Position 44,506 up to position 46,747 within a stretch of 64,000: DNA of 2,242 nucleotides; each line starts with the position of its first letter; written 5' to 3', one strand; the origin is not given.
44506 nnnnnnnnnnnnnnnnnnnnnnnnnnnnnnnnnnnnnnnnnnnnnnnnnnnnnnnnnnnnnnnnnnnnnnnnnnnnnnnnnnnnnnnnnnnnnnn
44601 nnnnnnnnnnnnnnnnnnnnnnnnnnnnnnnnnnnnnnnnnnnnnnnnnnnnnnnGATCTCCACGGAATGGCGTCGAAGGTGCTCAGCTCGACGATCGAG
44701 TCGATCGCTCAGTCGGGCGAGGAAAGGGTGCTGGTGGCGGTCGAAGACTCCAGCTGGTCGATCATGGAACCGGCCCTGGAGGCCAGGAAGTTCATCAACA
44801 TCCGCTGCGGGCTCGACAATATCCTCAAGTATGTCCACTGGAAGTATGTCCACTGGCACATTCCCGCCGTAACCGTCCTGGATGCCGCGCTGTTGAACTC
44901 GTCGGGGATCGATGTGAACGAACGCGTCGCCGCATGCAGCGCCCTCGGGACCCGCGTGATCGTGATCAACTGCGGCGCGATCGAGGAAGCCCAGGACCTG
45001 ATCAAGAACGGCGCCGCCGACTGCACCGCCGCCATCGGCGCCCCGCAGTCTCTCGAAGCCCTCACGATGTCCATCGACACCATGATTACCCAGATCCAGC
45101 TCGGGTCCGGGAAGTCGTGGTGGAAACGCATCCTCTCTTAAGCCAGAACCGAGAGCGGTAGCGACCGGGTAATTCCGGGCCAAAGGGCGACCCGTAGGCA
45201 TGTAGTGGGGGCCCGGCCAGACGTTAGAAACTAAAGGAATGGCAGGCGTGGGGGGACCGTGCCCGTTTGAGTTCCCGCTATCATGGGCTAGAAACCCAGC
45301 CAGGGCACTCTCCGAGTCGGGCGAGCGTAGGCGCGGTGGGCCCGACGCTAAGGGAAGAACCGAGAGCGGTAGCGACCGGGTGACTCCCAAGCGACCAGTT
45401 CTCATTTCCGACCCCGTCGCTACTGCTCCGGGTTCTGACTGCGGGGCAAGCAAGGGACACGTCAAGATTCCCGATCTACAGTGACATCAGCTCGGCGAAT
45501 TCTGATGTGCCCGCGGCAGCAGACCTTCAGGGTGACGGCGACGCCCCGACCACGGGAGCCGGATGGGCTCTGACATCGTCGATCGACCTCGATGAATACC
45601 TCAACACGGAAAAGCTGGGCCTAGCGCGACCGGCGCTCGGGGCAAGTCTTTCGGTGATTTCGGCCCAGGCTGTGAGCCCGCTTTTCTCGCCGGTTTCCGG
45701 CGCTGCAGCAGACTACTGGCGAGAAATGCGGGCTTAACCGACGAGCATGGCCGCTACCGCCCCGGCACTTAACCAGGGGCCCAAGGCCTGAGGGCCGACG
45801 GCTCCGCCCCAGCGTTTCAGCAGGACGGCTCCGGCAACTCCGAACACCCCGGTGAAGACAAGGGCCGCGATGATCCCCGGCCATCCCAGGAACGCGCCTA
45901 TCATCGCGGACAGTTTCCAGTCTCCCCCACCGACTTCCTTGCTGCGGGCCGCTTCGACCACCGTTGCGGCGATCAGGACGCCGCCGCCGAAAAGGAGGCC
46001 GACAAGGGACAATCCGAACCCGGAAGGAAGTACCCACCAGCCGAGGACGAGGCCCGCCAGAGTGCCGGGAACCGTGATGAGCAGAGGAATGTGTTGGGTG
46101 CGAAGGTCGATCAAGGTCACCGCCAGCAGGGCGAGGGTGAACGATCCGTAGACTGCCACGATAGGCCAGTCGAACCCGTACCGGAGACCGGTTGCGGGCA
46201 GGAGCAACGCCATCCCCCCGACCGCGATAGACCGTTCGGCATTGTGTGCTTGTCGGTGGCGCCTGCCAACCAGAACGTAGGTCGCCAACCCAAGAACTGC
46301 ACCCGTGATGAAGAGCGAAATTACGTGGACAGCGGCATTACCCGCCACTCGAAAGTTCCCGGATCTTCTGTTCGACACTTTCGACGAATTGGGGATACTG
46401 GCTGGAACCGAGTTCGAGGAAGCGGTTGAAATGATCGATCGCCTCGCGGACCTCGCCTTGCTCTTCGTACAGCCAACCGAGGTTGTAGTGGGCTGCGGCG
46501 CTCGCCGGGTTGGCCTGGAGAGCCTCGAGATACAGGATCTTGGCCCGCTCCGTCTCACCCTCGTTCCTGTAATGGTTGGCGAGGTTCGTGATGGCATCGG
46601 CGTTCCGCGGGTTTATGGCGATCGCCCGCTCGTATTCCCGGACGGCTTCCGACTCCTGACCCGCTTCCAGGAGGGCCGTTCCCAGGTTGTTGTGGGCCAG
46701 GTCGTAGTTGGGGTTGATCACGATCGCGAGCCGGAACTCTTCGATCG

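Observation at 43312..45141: Adenylate/guanylate cyclase-Ser/Thr kinase fusion protein encoded inside the pilus/secretion locus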

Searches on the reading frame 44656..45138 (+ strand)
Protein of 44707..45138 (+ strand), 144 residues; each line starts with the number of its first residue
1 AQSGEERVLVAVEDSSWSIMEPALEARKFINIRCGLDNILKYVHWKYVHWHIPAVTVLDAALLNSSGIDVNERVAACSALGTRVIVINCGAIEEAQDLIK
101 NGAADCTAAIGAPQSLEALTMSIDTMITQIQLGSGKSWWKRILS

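Call 25: predict_structure(alignment_id=A2)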
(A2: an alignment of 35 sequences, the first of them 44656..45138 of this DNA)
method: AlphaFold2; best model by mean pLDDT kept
length: 161 residues; sequences in the alignment: 35
mean_pLDDT: 78.8   pTM: 0.76
mean pLDDT of the five models: 78.8, 77.9, 77.8, 76.2, 75.6
residues with pLDDT >= 90: 56; 70-90: 58; 50-70: 36; < 50: 11
segments of 3 or more residues with pLDDT < 50: 1-6, 63-65
pLDDT, mean of each block of 10 residues (from residue 1): 47 59 83 91 87 72 57 91 89 85 91 92 87 91 83 57 49
secondary structure, 60 per line:
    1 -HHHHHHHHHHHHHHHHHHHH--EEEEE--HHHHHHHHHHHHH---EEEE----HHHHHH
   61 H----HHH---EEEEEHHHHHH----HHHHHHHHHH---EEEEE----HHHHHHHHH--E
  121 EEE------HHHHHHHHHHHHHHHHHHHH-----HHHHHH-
elements in order: H2-21 E24-28 H31-43 E47-50 H55-61 E72-76 H77-82 H87-96 E100-104 H109-117 E120-123 H130-149 H155-160

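Call 42: search_protein_representatives(protein=window:44707-45138:+)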
Query: 144 residues. Proteins with E-value up to 0.001 (for the whole library): 9; up to 1e-10: 4; up to 1e-30: 2. The best 9 are listed.
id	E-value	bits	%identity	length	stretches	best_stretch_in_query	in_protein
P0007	2.4e-51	189.5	66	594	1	1-144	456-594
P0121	2.8e-33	130.9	49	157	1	1-143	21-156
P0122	3.4e-29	117.7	53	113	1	28-143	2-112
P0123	3.0e-11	59.6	38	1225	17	71-99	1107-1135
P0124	5.2e-07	45.9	43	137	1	57-143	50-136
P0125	1.3e-06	44.6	50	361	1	94-143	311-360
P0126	5.3e-05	39.4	50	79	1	75-136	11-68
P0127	1.6e-04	37.8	30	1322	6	89-137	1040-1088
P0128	2.1e-04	37.4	43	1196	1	28-55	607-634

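Call 74: search_solved_structures(query=A5, max_evalue=10, show_alignments=4)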
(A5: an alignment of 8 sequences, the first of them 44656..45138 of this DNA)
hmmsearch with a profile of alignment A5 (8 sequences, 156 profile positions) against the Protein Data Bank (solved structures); distinct sequences matched with E-value up to 10: 8.
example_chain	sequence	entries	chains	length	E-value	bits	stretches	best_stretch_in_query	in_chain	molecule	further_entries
8oys_A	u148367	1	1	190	0.0013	21.7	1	73-121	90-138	De novo designed TIM-barrel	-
7mcc_A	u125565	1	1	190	0.037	17.1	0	79-131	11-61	AI-designed TIM-barrel F2C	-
7smj_A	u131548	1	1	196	0.061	16.3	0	80-131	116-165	AI-designed TIM-barrel F2N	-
8p37_A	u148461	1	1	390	0.49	13.4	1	67-123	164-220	IMP dehydrogenase subunit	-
8p4q_A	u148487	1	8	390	0.55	13.2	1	67-123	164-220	IMP dehydrogenase subunit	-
3cfy_A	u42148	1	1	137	0.87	12.6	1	55-136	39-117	Putative LuxO repressor protein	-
8yva_A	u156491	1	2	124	1.3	12.1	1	42-75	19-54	C2H2-type domain-containing protein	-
3nhm_A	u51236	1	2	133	1.9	11.5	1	95-145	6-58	Response regulator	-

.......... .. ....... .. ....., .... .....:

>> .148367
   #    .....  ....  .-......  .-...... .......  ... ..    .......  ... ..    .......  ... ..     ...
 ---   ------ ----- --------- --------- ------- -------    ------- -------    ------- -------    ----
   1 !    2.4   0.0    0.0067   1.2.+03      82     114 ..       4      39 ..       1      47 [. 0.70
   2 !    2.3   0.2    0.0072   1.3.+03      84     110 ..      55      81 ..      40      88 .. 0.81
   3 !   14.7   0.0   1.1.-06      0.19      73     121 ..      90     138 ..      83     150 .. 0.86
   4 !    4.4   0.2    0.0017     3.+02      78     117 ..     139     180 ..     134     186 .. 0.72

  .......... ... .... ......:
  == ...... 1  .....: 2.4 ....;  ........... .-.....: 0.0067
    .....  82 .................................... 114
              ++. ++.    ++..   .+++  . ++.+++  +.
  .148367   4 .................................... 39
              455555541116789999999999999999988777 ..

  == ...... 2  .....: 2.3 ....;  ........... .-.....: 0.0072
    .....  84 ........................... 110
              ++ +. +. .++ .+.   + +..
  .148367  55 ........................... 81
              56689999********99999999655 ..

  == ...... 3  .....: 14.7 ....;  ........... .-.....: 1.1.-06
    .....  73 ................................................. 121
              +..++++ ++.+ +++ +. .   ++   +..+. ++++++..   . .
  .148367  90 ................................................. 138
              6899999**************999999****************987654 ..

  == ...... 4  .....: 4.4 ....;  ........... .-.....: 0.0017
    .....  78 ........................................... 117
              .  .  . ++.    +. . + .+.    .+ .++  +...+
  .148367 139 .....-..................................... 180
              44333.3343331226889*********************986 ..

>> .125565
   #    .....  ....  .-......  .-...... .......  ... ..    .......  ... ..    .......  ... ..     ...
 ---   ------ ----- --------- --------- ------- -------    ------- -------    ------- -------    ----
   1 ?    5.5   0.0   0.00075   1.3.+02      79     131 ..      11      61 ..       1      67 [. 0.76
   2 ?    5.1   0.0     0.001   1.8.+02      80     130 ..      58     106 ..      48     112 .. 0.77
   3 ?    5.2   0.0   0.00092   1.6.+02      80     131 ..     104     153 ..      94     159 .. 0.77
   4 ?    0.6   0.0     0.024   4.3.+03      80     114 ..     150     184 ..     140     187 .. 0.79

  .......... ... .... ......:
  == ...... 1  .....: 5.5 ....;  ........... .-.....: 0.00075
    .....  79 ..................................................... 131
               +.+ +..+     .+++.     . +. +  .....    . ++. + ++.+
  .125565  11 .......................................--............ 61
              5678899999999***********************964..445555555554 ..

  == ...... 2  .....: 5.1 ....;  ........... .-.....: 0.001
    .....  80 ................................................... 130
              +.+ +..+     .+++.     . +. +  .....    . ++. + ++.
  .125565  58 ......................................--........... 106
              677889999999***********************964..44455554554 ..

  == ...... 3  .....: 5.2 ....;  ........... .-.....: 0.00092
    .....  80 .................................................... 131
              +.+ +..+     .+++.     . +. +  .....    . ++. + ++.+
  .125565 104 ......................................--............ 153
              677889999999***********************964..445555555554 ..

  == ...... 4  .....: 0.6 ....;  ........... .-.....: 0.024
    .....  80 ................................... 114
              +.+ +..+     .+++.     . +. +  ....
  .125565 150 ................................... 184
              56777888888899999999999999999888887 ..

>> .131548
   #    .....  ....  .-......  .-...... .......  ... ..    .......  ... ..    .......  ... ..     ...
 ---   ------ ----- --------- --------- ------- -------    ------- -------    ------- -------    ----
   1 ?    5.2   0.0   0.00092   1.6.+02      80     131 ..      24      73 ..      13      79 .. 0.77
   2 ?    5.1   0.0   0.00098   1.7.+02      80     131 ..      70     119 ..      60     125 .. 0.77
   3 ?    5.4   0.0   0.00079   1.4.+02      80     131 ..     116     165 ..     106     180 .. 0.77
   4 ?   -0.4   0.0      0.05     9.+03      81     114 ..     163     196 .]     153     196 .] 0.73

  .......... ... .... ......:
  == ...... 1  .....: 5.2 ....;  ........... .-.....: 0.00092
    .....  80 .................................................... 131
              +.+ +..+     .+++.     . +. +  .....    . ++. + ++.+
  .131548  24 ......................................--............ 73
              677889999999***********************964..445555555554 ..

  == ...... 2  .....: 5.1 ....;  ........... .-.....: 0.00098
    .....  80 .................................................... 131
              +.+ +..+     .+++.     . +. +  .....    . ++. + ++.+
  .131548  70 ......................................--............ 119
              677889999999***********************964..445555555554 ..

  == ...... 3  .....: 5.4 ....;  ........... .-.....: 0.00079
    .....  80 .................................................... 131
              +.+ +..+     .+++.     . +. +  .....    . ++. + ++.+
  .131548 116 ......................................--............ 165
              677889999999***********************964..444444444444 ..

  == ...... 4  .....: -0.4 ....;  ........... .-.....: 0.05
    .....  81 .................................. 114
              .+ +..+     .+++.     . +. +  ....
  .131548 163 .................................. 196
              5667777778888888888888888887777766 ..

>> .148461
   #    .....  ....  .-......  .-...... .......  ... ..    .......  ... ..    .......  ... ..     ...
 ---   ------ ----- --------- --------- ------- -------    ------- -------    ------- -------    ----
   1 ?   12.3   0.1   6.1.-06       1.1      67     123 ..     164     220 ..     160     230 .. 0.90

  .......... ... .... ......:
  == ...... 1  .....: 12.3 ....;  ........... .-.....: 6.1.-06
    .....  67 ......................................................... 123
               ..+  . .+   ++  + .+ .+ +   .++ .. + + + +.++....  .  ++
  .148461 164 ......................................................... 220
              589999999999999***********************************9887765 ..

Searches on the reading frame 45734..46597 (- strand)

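Call 3: search_protein_families(library=pfam, proteins=[window:45734-46597:-], max_evalue=0.01)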
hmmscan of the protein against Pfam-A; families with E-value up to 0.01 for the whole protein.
window:45734-46597:- (287 aa): 1 family
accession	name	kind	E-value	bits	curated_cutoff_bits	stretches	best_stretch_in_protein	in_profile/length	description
PF01478.23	Peptidase_A24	-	6.6e-12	46.2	26.5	1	153-255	3-101/104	Type IV leader peptidase family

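Call 4: search_protein_families(library=ncbifam, proteins=[window:45734-46597:-], max_evalue=0.01)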
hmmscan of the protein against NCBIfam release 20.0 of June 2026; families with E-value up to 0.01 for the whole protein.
window:45734-46597:- (287 aa): 0 families
